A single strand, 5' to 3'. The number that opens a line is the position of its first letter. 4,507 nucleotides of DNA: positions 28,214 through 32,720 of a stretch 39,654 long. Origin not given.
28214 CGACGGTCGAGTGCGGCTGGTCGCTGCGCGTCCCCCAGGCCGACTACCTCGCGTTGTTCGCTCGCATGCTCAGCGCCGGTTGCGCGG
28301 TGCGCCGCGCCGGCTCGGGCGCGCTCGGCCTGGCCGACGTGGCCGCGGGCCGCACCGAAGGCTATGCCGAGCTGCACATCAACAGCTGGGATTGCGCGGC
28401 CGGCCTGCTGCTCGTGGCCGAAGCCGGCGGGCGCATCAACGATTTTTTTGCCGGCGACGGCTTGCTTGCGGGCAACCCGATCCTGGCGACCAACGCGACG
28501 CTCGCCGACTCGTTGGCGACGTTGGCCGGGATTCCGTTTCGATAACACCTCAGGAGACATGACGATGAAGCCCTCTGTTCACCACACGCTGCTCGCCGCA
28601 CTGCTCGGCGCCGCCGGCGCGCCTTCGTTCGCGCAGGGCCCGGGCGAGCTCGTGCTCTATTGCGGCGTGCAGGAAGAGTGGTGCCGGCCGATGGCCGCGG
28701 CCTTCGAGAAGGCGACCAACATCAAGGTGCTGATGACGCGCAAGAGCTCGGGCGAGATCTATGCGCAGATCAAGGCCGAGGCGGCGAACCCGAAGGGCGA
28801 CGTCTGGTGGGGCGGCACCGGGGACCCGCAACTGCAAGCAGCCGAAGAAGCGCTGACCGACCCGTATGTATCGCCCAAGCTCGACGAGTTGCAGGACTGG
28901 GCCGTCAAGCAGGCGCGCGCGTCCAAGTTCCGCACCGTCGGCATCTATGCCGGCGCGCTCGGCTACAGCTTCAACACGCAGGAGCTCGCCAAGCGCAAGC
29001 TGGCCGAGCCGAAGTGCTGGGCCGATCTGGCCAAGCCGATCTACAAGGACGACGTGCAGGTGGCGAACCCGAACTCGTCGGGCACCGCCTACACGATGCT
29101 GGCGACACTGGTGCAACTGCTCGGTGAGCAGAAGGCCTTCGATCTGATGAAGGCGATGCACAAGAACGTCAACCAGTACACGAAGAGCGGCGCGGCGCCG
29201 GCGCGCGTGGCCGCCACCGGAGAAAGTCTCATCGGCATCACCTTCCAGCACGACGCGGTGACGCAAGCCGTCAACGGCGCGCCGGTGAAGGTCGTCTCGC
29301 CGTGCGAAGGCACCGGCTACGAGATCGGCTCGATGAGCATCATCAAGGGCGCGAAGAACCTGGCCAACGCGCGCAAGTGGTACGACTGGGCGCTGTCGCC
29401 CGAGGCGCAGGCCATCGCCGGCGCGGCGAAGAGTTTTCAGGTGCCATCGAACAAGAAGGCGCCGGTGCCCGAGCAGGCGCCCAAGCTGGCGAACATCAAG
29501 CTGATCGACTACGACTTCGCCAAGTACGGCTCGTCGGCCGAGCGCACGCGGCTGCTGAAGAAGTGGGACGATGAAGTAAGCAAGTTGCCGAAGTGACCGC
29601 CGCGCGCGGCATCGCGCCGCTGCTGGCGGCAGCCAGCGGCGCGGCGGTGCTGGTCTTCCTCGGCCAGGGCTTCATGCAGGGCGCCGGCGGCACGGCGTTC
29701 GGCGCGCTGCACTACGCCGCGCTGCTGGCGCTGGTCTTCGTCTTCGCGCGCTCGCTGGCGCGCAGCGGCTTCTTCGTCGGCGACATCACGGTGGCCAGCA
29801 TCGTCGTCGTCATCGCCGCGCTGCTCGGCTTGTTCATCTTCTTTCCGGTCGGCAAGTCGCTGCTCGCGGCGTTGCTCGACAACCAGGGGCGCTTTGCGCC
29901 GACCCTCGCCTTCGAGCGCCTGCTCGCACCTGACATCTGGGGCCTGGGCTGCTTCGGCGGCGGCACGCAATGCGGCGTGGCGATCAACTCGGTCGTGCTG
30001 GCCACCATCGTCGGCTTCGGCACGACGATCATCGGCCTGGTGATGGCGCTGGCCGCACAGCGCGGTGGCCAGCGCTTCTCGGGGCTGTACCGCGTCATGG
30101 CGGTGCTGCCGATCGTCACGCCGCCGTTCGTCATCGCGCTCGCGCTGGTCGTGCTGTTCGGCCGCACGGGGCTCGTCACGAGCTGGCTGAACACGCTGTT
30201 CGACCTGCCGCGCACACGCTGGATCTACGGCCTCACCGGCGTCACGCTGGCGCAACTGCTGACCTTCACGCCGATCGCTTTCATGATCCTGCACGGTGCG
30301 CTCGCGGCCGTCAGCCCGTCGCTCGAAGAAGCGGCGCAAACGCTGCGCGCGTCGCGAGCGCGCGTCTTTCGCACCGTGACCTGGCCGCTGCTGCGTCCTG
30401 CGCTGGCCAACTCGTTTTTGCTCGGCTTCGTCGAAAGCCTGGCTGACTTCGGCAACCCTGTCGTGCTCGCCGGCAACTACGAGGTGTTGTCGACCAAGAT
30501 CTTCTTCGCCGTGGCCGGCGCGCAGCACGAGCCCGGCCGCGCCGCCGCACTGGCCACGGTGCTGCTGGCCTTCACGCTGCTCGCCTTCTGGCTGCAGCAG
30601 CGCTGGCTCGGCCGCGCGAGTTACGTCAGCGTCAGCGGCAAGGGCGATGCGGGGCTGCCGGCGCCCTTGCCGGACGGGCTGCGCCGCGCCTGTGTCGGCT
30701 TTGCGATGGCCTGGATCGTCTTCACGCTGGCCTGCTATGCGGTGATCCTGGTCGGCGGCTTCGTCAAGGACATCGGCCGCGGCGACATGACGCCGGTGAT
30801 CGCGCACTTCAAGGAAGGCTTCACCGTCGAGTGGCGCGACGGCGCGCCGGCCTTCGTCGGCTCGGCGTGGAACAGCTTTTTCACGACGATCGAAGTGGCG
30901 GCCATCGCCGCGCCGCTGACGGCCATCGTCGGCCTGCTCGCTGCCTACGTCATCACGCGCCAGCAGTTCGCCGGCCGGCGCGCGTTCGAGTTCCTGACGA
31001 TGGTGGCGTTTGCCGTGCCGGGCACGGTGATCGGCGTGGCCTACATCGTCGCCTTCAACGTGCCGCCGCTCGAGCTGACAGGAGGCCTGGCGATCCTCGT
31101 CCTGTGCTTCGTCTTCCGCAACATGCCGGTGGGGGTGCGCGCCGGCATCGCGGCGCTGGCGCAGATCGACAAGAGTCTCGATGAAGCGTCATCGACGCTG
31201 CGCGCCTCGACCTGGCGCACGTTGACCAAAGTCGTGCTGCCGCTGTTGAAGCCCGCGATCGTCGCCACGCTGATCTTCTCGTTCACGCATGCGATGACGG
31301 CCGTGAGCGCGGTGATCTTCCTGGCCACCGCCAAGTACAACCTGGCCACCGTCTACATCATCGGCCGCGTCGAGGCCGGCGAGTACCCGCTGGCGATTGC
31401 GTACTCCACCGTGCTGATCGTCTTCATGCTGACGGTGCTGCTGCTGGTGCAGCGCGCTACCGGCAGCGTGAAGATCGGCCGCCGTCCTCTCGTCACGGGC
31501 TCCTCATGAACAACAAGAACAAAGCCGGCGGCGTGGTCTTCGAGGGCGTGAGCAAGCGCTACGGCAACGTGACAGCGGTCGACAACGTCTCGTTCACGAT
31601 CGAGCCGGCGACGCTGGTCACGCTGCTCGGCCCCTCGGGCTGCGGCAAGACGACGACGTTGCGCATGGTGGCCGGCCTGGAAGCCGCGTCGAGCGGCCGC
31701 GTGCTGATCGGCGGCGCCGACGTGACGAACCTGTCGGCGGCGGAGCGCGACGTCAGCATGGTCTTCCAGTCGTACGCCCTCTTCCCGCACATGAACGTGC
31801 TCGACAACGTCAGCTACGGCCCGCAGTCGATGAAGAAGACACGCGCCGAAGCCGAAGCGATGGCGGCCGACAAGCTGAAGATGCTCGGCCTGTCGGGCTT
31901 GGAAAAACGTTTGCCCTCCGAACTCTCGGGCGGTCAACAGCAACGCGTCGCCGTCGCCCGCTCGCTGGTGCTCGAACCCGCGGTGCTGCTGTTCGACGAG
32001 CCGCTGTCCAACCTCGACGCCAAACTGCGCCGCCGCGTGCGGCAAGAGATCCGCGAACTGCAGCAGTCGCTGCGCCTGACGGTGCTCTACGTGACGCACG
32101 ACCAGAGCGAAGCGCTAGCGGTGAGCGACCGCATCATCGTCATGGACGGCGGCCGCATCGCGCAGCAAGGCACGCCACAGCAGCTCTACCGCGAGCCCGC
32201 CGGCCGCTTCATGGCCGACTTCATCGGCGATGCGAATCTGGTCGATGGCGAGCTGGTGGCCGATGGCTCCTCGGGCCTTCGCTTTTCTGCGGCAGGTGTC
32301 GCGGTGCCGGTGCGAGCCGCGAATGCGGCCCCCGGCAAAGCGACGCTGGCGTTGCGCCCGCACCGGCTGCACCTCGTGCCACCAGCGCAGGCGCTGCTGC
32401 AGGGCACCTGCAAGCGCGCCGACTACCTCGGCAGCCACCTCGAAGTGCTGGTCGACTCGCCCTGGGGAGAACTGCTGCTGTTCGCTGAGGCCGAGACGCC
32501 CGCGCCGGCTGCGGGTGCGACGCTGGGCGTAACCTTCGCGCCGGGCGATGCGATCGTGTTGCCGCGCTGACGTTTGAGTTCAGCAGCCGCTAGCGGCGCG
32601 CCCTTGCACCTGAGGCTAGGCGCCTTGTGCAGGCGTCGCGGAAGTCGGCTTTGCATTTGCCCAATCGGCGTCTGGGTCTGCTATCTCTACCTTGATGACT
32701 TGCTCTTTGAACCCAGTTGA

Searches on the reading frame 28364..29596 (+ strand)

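Call 46: search_protein_families(library=pfam, proteins=[window:28364-29596:+], max_evalue=0.001)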
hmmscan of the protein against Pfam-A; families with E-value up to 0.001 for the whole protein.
window:28364-29596:+ (410 aa): 4 families
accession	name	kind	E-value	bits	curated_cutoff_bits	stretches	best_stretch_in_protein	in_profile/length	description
PF13343.11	SBP_bac_6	-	7e-31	108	24.6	1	158-387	23-243/245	Bacterial extracellular solute-binding protein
PF13531.11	SBP_bac_11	-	2.3e-22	80.3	25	1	98-352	4-221/227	Bacterial extracellular solute-binding protein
PF13416.11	SBP_bac_8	-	3.9e-18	66.7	27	1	110-371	2-270/279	Bacterial extracellular solute-binding protein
PF01547.30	SBP_bac_1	-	7.1e-15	56.2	26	1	109-350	12-307/307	Bacterial extracellular solute-binding protein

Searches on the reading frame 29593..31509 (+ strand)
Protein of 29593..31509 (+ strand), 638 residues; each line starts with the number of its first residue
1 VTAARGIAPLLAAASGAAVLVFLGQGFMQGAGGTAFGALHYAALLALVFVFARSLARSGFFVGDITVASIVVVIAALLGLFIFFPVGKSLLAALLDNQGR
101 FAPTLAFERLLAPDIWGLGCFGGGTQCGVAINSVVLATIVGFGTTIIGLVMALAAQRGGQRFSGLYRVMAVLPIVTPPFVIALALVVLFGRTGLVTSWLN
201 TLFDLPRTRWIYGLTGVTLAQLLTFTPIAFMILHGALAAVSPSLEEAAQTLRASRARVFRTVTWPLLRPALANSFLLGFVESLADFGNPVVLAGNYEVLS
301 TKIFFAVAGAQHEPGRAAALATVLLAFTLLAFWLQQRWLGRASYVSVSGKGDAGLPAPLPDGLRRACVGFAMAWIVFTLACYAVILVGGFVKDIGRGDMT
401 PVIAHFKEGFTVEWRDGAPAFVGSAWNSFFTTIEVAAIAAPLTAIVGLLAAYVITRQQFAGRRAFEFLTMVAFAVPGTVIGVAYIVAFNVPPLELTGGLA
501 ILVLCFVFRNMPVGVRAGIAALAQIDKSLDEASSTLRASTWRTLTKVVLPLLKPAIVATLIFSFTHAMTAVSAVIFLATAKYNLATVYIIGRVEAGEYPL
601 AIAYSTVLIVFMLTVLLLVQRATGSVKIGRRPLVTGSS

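Call 46: search_protein_families(library=pfam, proteins=[window:29593-31509:+], max_evalue=0.001)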
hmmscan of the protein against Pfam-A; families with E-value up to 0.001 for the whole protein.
window:29593-31509:+ (638 aa): 1 family
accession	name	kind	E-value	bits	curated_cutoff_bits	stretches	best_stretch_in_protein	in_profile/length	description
PF00528.27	BPD_transp_1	-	1.2e-26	94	26.4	2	146-336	3-176/184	Binding-protein-dependent transport system inner membrane component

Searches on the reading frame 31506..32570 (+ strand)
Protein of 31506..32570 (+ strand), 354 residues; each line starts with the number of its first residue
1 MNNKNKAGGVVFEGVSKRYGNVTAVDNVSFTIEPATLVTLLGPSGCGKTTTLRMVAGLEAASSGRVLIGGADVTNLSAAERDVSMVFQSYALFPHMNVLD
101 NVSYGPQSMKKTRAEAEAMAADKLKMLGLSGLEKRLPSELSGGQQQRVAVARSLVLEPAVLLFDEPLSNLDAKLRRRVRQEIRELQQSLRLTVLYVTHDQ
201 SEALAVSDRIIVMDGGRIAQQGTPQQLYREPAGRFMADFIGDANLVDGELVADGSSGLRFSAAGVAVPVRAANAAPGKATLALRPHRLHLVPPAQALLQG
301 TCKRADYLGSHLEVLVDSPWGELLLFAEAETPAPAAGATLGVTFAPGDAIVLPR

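Call 46: search_protein_families(library=pfam, proteins=[window:31506-32570:+], max_evalue=0.001)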
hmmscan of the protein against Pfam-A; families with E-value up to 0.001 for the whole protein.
window:31506-32570:+ (354 aa): 3 families
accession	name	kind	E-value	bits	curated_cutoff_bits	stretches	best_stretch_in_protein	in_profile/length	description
PF00005.33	ABC_tran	-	4.5e-34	118.4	25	1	26-167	2-136/137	ABC transporter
PF08402.16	TOBE_2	-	1e-10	42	21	1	281-352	1-76/76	TOBE domain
PF13304.12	AAA_21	-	5.3e-08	33.7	27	1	130-200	228-300/304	AAA domain, putative AbiEii toxin, Type IV TA system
